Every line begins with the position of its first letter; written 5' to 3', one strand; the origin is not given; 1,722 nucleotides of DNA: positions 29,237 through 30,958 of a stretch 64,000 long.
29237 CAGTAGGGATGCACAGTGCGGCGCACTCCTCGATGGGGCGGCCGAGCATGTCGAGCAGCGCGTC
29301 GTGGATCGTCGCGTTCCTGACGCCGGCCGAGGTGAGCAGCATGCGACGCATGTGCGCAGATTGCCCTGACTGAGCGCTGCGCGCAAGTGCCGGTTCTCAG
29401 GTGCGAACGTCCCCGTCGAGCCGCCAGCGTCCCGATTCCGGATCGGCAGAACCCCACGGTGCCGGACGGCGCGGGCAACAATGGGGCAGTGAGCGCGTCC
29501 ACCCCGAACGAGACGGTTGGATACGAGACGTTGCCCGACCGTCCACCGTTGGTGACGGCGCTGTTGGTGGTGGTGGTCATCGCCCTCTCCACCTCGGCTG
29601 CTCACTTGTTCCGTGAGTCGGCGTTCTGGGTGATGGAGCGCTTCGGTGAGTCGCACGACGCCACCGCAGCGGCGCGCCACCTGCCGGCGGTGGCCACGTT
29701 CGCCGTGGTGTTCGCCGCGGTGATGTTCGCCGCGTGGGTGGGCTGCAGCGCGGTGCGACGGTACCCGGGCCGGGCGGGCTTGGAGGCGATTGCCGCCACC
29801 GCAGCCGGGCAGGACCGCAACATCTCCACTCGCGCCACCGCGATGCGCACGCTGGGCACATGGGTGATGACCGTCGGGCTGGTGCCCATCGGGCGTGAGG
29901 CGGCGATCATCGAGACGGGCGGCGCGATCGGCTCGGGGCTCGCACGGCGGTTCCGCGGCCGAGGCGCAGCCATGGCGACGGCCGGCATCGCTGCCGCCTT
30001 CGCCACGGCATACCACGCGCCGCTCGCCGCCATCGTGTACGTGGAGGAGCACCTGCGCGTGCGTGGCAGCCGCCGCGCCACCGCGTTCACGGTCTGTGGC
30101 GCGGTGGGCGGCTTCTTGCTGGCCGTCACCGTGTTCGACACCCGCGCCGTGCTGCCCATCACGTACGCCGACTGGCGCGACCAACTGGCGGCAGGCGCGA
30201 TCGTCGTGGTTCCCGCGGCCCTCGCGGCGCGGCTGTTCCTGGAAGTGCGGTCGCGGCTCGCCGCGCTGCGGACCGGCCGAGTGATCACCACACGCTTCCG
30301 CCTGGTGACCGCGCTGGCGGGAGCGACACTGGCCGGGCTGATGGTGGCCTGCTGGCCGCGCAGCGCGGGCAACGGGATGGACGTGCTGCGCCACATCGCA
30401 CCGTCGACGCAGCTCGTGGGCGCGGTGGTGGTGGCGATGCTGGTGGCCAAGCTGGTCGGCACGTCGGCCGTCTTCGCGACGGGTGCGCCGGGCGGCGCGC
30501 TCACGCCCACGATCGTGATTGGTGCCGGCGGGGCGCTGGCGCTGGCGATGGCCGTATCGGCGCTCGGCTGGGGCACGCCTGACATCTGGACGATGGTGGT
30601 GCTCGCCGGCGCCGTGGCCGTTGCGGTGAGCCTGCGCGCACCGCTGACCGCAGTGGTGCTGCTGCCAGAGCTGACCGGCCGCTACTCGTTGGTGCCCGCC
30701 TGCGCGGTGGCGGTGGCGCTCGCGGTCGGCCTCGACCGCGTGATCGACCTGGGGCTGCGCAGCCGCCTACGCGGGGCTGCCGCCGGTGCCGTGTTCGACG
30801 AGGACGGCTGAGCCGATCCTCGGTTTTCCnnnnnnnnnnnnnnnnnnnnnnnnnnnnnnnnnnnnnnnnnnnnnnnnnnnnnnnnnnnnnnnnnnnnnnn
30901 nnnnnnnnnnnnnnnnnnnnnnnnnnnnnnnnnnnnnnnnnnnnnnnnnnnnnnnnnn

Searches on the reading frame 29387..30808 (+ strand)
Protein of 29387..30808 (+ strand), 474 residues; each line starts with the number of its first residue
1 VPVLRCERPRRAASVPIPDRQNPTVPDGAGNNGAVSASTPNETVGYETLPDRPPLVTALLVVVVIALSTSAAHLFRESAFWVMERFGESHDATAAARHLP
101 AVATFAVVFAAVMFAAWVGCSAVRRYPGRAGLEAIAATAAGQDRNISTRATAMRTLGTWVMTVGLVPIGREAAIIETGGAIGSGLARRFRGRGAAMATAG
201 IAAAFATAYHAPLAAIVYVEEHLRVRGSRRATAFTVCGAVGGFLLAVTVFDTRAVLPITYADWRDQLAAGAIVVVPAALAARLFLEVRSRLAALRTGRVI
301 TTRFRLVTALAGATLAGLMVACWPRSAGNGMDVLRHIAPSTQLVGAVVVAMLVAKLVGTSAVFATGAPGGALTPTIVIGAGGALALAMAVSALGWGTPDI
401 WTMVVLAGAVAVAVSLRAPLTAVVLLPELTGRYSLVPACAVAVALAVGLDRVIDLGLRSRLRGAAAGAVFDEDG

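Call 44: search_protein_families(library=pfam, max_evalue=0.00001, proteins=[window:29387-30808:+])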
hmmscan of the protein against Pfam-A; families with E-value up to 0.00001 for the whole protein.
window:29387-30808:+ (474 aa): 1 family
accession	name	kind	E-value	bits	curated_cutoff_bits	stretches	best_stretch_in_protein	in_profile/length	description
PF00654.25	Voltage_CLC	-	1.1e-38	133.8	24.8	1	122-449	8-344/346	Voltage gated chloride channel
